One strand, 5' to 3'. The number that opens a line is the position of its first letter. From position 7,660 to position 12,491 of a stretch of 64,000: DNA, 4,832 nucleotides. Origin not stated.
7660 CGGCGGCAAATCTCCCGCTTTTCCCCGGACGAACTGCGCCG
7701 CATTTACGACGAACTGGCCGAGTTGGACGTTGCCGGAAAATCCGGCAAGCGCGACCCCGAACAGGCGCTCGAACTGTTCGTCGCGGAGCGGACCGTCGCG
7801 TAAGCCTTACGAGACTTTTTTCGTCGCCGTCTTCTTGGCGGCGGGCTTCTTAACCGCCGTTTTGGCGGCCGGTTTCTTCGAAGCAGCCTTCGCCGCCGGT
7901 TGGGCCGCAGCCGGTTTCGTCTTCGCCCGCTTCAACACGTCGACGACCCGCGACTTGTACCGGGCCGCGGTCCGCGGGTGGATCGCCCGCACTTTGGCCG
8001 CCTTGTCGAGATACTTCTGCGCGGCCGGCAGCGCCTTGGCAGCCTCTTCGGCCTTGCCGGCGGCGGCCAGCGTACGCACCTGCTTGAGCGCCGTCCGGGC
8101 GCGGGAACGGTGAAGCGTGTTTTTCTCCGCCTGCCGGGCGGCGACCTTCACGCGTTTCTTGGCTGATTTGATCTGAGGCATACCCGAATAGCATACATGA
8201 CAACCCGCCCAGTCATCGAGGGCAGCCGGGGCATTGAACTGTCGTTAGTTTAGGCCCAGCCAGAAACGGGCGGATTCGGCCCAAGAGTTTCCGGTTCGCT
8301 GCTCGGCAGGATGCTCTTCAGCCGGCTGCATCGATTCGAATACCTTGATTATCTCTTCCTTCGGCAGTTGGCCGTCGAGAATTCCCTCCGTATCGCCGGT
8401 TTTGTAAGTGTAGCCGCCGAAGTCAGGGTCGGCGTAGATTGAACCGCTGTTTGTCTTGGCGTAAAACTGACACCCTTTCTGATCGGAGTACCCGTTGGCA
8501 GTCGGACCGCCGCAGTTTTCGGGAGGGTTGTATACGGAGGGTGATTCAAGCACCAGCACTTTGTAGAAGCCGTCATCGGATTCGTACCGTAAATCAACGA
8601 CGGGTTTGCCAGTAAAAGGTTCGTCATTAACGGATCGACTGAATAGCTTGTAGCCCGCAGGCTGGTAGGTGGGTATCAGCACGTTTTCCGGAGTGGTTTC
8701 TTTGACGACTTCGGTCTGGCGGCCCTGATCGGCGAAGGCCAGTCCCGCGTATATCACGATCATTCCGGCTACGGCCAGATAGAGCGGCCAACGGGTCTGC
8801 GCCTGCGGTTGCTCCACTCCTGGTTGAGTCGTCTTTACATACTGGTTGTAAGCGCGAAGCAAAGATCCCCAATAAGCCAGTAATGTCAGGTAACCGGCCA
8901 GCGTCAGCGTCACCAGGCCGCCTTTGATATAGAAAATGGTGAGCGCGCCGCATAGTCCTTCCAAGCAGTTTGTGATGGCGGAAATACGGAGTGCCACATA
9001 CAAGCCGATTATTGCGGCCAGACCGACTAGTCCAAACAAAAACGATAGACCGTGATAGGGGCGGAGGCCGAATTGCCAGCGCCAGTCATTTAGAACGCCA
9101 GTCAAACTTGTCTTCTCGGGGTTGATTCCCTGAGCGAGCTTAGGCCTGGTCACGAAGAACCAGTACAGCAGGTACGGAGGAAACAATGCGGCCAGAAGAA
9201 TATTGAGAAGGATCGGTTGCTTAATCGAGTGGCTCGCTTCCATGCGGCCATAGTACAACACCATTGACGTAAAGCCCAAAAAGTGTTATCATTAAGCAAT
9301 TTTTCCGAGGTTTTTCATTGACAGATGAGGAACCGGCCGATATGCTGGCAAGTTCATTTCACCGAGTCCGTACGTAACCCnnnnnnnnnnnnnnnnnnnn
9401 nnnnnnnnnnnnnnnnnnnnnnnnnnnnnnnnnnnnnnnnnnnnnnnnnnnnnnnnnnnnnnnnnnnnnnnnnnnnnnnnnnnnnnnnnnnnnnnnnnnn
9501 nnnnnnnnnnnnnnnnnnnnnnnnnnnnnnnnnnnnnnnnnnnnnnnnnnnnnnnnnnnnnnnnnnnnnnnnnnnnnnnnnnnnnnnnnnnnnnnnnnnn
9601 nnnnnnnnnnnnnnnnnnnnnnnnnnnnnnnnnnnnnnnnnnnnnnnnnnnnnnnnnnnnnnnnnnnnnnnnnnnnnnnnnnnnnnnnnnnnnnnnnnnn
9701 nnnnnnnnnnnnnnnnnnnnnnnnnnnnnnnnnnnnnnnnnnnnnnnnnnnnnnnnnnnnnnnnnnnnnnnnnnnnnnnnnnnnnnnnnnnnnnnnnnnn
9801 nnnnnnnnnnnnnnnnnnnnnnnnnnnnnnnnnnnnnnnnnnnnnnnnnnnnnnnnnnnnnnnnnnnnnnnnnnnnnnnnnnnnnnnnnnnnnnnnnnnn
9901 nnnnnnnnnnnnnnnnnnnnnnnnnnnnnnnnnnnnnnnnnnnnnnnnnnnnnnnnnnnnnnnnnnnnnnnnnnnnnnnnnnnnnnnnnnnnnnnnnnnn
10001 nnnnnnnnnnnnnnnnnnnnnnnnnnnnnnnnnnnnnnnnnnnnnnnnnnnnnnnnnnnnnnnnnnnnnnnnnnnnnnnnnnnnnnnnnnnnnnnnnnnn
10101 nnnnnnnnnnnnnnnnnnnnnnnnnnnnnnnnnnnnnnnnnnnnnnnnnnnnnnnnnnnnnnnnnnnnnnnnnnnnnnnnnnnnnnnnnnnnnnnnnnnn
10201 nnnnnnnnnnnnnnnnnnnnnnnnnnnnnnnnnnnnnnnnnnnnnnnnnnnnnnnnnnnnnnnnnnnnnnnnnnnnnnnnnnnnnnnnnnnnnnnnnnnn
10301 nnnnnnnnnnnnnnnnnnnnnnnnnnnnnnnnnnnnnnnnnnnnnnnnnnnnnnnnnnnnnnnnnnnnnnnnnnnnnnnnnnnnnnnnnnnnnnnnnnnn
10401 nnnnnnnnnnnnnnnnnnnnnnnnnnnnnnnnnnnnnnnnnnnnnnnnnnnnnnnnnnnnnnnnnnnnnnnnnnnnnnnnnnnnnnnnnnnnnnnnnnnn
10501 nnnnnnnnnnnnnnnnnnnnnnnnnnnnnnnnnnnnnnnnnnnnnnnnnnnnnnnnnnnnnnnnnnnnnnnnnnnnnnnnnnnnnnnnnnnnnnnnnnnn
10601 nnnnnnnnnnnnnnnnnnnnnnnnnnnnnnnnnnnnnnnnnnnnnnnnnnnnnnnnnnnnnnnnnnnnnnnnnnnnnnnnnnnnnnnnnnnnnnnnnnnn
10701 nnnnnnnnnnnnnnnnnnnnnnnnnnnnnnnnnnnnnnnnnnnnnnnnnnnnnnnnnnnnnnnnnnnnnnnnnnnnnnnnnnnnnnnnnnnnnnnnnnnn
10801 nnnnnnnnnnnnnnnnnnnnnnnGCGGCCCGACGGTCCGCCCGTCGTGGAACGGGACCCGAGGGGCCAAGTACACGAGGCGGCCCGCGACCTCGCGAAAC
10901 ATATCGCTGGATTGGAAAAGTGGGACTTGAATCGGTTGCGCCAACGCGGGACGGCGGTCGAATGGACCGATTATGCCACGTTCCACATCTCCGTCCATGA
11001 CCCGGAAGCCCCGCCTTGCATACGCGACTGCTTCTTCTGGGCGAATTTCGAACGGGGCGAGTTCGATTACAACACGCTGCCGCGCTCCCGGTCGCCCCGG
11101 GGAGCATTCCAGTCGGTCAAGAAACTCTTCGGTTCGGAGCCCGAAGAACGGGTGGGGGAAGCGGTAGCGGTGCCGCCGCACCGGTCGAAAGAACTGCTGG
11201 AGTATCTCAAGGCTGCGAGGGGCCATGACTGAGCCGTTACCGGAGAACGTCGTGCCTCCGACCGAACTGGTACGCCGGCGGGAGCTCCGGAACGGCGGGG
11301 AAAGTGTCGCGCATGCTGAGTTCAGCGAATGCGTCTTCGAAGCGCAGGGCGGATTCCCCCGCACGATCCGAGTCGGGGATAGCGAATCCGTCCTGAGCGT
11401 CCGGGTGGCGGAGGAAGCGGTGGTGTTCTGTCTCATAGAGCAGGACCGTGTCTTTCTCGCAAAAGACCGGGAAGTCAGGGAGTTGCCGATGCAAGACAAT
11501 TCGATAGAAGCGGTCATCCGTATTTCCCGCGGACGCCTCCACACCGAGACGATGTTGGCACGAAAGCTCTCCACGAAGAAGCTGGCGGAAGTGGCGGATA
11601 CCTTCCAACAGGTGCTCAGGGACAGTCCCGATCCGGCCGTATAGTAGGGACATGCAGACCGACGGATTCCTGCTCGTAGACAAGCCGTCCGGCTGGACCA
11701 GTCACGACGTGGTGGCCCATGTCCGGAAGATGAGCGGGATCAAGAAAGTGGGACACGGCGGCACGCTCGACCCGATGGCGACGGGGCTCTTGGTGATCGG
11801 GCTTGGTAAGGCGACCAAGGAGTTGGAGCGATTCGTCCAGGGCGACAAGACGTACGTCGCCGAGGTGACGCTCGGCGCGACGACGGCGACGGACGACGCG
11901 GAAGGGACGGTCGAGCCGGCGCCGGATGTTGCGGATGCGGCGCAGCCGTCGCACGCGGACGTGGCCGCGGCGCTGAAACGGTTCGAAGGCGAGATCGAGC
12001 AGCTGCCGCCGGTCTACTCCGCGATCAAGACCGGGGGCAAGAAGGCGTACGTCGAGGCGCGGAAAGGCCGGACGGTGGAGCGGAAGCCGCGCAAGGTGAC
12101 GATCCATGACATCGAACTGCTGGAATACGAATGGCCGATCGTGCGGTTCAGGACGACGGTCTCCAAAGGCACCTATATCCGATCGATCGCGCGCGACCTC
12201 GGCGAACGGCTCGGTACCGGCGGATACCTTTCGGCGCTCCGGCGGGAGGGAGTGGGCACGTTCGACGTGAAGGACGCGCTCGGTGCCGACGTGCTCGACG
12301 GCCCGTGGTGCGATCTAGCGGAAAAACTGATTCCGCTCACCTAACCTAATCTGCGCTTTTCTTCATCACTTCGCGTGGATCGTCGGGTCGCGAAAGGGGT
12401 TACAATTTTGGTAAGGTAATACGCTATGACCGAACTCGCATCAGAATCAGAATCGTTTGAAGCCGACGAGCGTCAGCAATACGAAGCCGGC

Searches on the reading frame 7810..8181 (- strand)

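Call 23: search_protein_families(library=pfam, proteins=[window:7810-8181:-], max_evalue=0.001)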
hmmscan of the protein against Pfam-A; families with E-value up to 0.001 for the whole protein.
window:7810-8181:- (124 aa): 1 family
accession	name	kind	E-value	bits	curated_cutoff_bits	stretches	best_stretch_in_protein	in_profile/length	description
PF01649.23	Ribosomal_S20p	-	6.7e-20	72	29.5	1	2-81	1-80/83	Ribosomal protein S20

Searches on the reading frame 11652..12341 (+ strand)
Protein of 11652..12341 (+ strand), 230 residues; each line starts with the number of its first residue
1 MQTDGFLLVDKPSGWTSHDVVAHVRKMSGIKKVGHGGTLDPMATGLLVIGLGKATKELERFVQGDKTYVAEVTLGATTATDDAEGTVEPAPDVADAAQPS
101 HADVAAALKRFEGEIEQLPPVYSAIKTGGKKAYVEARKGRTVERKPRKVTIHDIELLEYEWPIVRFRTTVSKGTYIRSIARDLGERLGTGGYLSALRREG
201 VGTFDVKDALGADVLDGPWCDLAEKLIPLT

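Call 23: search_protein_families(library=pfam, proteins=[window:11652-12341:+], max_evalue=0.001)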
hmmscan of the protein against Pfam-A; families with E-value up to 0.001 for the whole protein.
window:11652-12341:+ (230 aa): 2 families
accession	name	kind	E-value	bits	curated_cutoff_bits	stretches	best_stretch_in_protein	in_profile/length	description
PF01509.24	TruB_N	-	3.2e-53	180.6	27.3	1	25-176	1-149/149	TruB family pseudouridylate synthase (N terminal domain)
PF16198.10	TruB_C_2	-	3e-07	30.9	29.3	1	177-209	1-33/66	tRNA pseudouridylate synthase B C-terminal domain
